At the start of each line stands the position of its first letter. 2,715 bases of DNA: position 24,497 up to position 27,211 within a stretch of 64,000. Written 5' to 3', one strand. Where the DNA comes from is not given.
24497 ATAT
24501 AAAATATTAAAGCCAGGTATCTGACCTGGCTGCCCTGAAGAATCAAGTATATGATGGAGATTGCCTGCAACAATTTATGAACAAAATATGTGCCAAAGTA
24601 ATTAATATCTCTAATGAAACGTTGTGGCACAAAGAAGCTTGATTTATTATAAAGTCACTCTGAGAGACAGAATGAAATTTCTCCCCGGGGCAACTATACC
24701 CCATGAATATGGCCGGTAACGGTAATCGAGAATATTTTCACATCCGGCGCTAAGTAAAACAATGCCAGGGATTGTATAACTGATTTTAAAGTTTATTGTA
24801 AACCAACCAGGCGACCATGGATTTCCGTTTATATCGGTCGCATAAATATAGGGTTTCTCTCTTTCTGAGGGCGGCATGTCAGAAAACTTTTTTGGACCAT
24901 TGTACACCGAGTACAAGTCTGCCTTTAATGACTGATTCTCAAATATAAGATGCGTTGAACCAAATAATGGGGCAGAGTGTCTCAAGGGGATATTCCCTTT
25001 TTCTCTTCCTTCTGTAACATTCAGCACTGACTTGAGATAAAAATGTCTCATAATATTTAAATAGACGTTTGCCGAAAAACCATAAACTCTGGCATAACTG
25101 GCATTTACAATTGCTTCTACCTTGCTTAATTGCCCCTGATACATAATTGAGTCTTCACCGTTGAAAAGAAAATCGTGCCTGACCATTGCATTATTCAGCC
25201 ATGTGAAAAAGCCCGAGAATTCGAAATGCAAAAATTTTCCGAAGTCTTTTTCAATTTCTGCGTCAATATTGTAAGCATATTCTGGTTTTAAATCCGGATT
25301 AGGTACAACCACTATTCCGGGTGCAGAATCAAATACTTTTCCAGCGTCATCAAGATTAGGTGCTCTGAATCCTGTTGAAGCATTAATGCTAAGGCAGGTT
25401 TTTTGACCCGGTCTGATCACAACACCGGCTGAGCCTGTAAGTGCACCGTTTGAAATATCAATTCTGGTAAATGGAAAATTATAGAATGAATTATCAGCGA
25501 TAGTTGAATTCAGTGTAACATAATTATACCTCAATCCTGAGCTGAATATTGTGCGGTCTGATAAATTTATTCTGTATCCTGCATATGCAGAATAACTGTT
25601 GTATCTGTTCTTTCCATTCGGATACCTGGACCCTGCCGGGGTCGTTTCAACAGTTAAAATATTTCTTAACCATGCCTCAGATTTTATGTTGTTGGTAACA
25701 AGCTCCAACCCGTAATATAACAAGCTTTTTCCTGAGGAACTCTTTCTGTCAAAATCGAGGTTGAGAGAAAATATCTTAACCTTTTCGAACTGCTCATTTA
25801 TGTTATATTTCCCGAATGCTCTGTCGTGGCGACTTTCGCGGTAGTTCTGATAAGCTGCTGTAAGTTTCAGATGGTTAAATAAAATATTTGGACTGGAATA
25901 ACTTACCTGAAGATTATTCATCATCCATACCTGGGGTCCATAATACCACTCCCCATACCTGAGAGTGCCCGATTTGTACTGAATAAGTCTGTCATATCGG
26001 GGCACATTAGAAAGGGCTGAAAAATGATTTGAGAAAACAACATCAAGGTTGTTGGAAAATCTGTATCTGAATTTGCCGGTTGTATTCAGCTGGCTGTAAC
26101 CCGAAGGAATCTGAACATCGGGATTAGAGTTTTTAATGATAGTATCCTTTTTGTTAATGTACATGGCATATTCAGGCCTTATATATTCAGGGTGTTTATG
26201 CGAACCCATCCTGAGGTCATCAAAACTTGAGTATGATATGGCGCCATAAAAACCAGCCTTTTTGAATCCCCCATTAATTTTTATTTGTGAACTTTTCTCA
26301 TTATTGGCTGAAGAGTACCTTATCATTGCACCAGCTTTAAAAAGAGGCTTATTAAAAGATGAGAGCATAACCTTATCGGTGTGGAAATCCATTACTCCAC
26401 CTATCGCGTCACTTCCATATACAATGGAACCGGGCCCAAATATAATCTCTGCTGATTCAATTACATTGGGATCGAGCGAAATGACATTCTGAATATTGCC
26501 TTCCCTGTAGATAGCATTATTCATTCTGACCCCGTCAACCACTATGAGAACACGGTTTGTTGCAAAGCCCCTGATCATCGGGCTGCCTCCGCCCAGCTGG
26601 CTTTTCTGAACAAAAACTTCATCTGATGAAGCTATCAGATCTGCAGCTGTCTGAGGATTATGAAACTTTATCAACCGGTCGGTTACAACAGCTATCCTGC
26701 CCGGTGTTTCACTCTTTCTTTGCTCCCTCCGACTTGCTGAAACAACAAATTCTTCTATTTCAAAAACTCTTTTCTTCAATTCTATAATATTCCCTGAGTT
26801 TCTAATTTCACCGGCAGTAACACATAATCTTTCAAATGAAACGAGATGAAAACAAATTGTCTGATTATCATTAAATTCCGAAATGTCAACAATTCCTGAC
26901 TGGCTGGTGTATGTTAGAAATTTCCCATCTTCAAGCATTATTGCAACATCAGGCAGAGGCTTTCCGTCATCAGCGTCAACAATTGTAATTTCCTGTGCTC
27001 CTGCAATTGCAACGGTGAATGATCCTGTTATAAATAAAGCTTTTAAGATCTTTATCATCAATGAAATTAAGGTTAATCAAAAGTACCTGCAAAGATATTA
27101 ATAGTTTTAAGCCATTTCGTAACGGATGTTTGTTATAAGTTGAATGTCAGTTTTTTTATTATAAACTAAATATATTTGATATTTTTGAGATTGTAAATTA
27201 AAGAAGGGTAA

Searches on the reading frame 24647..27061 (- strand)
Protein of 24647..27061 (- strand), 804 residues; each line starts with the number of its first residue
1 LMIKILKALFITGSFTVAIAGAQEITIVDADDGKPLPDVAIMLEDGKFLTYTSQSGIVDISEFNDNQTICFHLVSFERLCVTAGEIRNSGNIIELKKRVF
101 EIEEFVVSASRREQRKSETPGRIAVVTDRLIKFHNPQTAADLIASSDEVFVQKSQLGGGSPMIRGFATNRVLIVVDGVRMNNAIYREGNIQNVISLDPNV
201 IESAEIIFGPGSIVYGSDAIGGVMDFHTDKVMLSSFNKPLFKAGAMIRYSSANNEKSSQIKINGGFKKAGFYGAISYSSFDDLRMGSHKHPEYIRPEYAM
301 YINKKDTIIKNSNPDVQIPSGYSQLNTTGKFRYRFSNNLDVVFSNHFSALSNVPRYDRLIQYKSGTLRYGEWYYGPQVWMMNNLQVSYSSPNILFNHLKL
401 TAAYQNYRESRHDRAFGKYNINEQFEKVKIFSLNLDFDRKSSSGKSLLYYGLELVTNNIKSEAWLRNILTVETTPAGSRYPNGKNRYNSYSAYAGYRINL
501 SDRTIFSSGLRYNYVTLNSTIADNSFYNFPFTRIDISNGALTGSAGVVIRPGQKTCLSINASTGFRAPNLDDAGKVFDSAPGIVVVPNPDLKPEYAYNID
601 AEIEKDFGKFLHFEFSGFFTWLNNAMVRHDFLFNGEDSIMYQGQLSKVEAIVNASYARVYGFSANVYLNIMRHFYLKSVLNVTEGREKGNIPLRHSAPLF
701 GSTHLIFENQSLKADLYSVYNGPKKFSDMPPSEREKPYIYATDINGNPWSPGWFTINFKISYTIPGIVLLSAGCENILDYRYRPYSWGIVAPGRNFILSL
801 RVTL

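Call 47: find_encoding_contigs(protein=window:24647-27061:-, flank=10000, max_places=1)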
Protein window:24647-27061:- (804 aa): no gene with exactly this product is on record in the collection.
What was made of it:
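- Tried and rejected: The TTG-start ORF 24647-27061 is not on record (call 47).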
